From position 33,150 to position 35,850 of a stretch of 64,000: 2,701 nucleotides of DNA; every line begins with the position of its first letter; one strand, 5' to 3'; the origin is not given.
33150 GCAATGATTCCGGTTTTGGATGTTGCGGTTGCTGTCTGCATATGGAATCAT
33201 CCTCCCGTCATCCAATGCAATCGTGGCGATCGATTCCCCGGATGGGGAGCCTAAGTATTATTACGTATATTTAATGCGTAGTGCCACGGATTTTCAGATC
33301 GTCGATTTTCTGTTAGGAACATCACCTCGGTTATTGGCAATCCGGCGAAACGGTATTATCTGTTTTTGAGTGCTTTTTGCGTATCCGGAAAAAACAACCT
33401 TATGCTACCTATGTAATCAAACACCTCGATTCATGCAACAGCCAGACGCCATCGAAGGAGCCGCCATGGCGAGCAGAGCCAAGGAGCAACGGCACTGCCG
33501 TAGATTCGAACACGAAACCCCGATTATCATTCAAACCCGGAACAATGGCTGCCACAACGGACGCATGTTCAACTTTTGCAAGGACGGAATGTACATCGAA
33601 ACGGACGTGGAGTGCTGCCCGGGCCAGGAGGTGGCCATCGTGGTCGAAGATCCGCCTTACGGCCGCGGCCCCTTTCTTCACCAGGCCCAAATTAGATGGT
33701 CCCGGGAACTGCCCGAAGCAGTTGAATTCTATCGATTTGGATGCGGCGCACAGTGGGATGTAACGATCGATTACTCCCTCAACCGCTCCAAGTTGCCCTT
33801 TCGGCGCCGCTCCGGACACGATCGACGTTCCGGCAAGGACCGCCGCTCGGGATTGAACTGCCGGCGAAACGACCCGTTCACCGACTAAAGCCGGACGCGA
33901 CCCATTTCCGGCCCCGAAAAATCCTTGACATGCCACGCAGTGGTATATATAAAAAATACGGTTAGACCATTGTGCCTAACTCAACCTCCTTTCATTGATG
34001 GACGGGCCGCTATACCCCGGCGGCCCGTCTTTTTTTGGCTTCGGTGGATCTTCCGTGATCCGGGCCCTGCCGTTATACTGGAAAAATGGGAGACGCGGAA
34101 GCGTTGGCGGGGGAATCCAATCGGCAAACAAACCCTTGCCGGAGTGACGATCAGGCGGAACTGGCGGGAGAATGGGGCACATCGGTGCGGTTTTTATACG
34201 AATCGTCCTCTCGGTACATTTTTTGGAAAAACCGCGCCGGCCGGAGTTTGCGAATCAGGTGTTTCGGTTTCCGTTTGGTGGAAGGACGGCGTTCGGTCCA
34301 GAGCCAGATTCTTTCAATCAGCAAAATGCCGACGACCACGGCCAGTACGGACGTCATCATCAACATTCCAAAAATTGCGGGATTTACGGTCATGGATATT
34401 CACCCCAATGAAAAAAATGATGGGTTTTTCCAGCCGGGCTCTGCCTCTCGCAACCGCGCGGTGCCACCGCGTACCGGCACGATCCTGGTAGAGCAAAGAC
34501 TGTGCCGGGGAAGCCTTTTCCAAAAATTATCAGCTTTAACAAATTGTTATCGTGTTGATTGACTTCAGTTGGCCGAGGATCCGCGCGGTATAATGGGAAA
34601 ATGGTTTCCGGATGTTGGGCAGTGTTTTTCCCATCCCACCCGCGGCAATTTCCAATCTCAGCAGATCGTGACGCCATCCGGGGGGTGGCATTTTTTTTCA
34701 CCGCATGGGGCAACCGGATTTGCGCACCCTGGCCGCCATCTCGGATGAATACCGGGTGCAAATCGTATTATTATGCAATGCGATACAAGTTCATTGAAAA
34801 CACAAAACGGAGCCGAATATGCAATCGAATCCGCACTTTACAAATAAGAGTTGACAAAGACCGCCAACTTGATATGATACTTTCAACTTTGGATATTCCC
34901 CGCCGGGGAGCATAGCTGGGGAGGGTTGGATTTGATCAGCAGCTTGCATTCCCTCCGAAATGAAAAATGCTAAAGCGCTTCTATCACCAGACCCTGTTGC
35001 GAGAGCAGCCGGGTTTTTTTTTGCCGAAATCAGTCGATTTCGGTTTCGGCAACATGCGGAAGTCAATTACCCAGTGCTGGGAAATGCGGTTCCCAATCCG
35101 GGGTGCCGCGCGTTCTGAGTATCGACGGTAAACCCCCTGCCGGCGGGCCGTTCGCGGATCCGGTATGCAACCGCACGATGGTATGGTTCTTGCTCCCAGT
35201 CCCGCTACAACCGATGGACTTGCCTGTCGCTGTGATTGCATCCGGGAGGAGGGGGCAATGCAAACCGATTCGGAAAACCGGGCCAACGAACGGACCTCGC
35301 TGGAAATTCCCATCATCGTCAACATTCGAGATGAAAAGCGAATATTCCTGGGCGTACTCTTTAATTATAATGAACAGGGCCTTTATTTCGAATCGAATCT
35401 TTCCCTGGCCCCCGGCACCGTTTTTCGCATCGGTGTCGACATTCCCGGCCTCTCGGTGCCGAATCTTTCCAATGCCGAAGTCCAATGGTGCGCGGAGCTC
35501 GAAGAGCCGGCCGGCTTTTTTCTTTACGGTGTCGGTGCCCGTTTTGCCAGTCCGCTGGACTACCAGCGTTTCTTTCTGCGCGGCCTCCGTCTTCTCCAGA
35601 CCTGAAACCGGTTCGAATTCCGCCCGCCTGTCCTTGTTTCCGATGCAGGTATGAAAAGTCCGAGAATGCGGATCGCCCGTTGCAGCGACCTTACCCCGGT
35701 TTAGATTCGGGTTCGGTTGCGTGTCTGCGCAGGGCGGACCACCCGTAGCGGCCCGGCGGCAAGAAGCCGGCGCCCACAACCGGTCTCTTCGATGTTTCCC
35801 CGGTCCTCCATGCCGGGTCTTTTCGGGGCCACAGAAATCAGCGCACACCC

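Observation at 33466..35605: Two PilZ-like paralogs flank a 1.37-kb gene-poor island packed with promoter/terminator units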

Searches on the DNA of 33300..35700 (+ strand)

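Call 6: search_rna_families(source=window, start=33300, end=35700, threshold=evalue, max_evalue=10, show_alignments=3)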
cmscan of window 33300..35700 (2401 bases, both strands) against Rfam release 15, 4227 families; matches with E-value up to 10: 4.
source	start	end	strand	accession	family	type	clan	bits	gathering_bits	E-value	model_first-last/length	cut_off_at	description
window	34915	34983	+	RF01726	SAM-II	Cis-reg; riboswitch;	-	23.6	44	0.16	1-60/60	no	SAM-II riboswitch aptamer (SAM-II long loop)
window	33992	34036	+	RF02451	ncr1241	Gene; sRNA;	-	21.1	60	1.9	1-63/63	no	Bacillus sRNA ncr1241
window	34336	34364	-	RF01305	sR51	Gene; snRNA; snoRNA; CD-box;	-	18.7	38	1.1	1-56/56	no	Small nucleolar RNA sR51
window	33948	34042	+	RF00558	L20_leader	Cis-reg; leader;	-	17.4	58.7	3.8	1-127/127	no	Ribosomal protein L20 leader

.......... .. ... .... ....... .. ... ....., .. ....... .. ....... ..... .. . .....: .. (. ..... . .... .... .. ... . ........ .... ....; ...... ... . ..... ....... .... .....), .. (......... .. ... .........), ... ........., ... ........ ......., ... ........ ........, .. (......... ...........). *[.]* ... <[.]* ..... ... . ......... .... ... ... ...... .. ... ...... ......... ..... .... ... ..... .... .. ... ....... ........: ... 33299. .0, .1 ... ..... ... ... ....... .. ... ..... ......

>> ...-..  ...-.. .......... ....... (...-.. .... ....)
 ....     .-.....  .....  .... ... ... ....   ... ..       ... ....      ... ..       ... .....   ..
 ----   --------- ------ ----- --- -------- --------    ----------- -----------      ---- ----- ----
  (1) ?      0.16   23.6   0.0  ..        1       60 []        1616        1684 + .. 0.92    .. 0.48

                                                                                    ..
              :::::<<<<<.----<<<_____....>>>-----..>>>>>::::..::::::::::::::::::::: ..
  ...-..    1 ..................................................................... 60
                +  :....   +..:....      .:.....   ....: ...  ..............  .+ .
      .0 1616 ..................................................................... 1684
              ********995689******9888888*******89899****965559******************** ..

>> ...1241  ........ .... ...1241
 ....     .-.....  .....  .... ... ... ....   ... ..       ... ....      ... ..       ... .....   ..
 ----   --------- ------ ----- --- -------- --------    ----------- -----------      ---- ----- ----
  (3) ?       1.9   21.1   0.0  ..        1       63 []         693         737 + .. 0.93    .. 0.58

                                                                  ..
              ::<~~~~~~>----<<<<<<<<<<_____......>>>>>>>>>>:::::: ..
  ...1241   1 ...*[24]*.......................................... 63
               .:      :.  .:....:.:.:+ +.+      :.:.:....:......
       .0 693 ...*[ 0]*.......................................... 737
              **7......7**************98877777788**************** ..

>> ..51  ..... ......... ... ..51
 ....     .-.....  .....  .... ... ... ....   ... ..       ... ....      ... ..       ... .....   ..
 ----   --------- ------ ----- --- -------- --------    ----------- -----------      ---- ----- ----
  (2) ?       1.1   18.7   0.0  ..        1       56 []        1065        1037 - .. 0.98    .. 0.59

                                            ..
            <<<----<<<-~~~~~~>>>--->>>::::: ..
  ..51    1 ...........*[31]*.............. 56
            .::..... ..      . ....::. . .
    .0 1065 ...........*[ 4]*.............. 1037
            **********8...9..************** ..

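Call 35: search_rna_families(source=window, start=34880, end=35020, threshold=evalue, max_evalue=10, show_alignments=4)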
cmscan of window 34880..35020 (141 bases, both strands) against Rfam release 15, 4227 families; matches with E-value up to 10: 4.
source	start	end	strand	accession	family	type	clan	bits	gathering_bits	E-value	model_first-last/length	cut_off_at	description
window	34915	34983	+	RF01726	SAM-II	Cis-reg; riboswitch;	-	23.6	44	0.0093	1-60/60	no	SAM-II riboswitch aptamer (SAM-II long loop)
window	34915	34958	-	RF03595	mir-3569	Gene; miRNA;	-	17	50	0.39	1-58/58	no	mir-3569 microRNA precursor family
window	34895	34930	+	RF03520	mir-3059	Gene; miRNA;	-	12.8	88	4.9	1-59/59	no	mir-3059 microRNA precursor family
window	34880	35005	-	RF02514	5_ureB_sRNA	Gene; sRNA;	-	8.3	40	2.9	1-116/292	3'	5' ureB small RNA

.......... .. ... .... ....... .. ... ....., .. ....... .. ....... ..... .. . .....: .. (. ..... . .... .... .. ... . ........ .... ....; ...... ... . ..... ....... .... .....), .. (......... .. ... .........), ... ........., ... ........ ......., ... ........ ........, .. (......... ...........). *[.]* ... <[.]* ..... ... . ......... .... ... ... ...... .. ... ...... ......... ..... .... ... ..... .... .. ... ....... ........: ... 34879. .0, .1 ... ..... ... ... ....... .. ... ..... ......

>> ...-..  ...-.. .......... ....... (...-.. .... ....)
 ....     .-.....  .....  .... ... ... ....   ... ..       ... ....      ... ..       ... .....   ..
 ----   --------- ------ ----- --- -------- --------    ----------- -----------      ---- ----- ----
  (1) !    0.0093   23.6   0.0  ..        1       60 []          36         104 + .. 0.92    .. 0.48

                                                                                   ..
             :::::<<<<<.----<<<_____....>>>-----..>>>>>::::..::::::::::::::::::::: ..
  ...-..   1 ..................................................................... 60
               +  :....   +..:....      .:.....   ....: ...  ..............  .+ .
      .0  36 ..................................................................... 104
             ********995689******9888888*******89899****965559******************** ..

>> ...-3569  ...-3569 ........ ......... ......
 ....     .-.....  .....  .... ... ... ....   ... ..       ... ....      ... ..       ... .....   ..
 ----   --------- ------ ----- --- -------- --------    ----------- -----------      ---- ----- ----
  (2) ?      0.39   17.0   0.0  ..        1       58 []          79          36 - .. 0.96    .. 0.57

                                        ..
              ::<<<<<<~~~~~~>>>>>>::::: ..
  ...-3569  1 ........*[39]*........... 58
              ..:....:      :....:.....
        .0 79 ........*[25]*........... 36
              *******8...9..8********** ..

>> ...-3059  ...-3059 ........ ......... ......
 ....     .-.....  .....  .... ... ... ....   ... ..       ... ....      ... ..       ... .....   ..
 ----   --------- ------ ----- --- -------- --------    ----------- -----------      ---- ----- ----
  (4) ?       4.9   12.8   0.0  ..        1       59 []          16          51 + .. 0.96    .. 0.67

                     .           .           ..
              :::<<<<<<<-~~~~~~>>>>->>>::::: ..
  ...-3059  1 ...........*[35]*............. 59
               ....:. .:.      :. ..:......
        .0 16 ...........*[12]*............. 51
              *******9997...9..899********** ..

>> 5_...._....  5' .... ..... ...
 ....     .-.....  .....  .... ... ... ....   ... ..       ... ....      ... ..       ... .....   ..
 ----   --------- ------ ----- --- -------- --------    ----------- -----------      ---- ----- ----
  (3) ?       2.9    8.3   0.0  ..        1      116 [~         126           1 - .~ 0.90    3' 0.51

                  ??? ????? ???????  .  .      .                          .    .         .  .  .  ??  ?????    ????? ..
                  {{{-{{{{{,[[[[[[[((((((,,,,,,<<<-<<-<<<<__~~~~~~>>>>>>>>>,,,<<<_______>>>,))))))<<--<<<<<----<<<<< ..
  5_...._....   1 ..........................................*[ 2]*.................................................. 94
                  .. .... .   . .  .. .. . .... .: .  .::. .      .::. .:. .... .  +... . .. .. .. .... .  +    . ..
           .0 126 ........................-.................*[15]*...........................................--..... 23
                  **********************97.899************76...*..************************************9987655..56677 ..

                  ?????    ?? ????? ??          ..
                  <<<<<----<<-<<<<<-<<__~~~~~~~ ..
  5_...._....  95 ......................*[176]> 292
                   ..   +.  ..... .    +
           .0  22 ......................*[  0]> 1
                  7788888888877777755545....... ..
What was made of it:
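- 34885..35022 (+): Unit 3 RNA. Small 5' hairpin at 34898-34908. P1 pairs 34920-34925 with 34951-34956. U-rich strand GAUUUGA at 34929-34935. P2a pairs 34939-34943 with 34975-34978. P2 pairs 34944-34949 with 34967-34973, with U34971 bulged. Terminator stem at 34992-35013 and T-run 35014-35022. Rfam RF01726 at 23.6 bits (cut-off 44), E 0.0093 on 141 nt, matching the full model (calls 6, 35).
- Full-length match to RF01726 (calls 6, 35).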

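Call 58: build_rna_model(alignment_id=A6, structure=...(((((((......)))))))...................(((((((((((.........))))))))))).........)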
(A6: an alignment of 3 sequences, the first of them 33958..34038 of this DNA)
Model R1 built from alignment A6 (3 sequences, 82 columns); structure: as given.
model positions 81; base pairs 18; branch points 1; effective number of sequences 1.23; information 0.7 bits per position. Calibrated on 0.2 Mb of random sequence (short: E-values are rough).
structure used (alignment columns):
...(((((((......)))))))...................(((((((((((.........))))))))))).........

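Call 59: search_with_rna_model(model_id=R1, sources=[window, L001, L005, L006, L007, L009, L145, L247, L251, L254, L256, L257, L258, L259], max_evalue=1, make_alignment=true, show_alignments=2)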
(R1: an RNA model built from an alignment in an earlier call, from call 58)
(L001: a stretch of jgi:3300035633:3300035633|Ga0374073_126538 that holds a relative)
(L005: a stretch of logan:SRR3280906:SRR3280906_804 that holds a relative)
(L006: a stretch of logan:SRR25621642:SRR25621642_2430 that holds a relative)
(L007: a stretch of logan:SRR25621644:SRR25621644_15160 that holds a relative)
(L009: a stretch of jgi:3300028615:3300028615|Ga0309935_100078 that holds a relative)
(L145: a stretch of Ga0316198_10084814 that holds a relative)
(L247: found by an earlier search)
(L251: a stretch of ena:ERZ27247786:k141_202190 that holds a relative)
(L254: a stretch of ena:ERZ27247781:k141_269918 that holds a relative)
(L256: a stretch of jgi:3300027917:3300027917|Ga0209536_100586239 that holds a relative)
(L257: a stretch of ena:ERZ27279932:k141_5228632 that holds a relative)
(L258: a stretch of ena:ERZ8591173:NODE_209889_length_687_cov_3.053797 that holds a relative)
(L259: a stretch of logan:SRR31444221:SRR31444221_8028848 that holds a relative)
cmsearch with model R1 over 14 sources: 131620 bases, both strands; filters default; matches with E-value up to 1: 9.
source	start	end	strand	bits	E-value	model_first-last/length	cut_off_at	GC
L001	1484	1564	+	109.8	4.6e-27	1-81/81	no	0.57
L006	2545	2625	+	108.2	1.2e-26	1-81/81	no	0.6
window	33958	34038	+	107.4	2e-26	1-81/81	no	0.54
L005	1608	1688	+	107.4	2e-26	1-81/81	no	0.54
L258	562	641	+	90.7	6.2e-22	1-81/81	no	0.54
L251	11556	11632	+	48.1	1.8e-10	1-81/81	no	0.52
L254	11556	11632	+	48.1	1.8e-10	1-81/81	no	0.52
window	22506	22574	-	22.3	0.0016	1-81/81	no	0.46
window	36532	36600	-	13.7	0.32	1-81/81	no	0.68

Alignment A7: 9 matches aligned to the model, 84 columns, each read 5' to 3' on its own strand. Consensus structure (alignment columns), stored with it:
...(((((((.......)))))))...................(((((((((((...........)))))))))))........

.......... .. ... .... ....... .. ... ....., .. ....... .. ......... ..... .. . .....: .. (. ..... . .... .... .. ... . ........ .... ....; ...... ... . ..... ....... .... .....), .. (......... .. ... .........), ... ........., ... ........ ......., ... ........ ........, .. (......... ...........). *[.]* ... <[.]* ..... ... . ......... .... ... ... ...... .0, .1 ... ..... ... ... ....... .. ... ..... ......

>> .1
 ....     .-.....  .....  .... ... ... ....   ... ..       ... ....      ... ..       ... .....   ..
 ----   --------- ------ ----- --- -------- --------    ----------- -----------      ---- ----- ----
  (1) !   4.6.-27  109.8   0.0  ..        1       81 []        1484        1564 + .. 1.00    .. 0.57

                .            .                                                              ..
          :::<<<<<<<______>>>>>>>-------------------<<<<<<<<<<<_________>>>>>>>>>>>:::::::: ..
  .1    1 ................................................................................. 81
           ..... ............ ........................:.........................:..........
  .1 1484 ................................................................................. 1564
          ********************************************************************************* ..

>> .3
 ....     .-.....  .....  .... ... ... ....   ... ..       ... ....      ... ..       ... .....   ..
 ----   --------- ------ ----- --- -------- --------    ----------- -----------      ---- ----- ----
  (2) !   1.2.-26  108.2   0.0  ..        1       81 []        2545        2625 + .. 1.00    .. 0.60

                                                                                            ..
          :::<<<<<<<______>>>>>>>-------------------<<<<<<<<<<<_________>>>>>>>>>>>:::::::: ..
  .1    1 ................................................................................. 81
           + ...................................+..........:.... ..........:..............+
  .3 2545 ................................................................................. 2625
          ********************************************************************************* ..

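Call 63: search_with_rna_model(model_id=R1, sources=[window, L001, L006, L251, L258], max_evalue=0.000001, make_alignment=true, show_alignments=5)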
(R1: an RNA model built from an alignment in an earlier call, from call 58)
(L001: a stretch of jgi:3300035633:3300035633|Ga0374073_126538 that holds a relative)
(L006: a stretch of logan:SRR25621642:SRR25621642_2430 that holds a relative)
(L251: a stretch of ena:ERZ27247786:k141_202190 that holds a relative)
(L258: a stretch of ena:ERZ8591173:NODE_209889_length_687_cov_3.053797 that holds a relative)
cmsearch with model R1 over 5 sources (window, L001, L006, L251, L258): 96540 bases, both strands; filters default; matches with E-value up to 0.000001: 5.
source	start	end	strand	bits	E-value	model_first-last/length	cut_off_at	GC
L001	1484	1564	+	109.8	3.4e-27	1-81/81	no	0.57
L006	2545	2625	+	108.2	9.1e-27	1-81/81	no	0.6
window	33958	34038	+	107.4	1.5e-26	1-81/81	no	0.54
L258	562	641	+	90.7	4.6e-22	1-81/81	no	0.54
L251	11556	11632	+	48.1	1.3e-10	1-81/81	no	0.52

Alignment A8: 5 matches aligned to the model, 81 columns, each read 5' to 3' on its own strand. Consensus structure (alignment columns), stored with it:
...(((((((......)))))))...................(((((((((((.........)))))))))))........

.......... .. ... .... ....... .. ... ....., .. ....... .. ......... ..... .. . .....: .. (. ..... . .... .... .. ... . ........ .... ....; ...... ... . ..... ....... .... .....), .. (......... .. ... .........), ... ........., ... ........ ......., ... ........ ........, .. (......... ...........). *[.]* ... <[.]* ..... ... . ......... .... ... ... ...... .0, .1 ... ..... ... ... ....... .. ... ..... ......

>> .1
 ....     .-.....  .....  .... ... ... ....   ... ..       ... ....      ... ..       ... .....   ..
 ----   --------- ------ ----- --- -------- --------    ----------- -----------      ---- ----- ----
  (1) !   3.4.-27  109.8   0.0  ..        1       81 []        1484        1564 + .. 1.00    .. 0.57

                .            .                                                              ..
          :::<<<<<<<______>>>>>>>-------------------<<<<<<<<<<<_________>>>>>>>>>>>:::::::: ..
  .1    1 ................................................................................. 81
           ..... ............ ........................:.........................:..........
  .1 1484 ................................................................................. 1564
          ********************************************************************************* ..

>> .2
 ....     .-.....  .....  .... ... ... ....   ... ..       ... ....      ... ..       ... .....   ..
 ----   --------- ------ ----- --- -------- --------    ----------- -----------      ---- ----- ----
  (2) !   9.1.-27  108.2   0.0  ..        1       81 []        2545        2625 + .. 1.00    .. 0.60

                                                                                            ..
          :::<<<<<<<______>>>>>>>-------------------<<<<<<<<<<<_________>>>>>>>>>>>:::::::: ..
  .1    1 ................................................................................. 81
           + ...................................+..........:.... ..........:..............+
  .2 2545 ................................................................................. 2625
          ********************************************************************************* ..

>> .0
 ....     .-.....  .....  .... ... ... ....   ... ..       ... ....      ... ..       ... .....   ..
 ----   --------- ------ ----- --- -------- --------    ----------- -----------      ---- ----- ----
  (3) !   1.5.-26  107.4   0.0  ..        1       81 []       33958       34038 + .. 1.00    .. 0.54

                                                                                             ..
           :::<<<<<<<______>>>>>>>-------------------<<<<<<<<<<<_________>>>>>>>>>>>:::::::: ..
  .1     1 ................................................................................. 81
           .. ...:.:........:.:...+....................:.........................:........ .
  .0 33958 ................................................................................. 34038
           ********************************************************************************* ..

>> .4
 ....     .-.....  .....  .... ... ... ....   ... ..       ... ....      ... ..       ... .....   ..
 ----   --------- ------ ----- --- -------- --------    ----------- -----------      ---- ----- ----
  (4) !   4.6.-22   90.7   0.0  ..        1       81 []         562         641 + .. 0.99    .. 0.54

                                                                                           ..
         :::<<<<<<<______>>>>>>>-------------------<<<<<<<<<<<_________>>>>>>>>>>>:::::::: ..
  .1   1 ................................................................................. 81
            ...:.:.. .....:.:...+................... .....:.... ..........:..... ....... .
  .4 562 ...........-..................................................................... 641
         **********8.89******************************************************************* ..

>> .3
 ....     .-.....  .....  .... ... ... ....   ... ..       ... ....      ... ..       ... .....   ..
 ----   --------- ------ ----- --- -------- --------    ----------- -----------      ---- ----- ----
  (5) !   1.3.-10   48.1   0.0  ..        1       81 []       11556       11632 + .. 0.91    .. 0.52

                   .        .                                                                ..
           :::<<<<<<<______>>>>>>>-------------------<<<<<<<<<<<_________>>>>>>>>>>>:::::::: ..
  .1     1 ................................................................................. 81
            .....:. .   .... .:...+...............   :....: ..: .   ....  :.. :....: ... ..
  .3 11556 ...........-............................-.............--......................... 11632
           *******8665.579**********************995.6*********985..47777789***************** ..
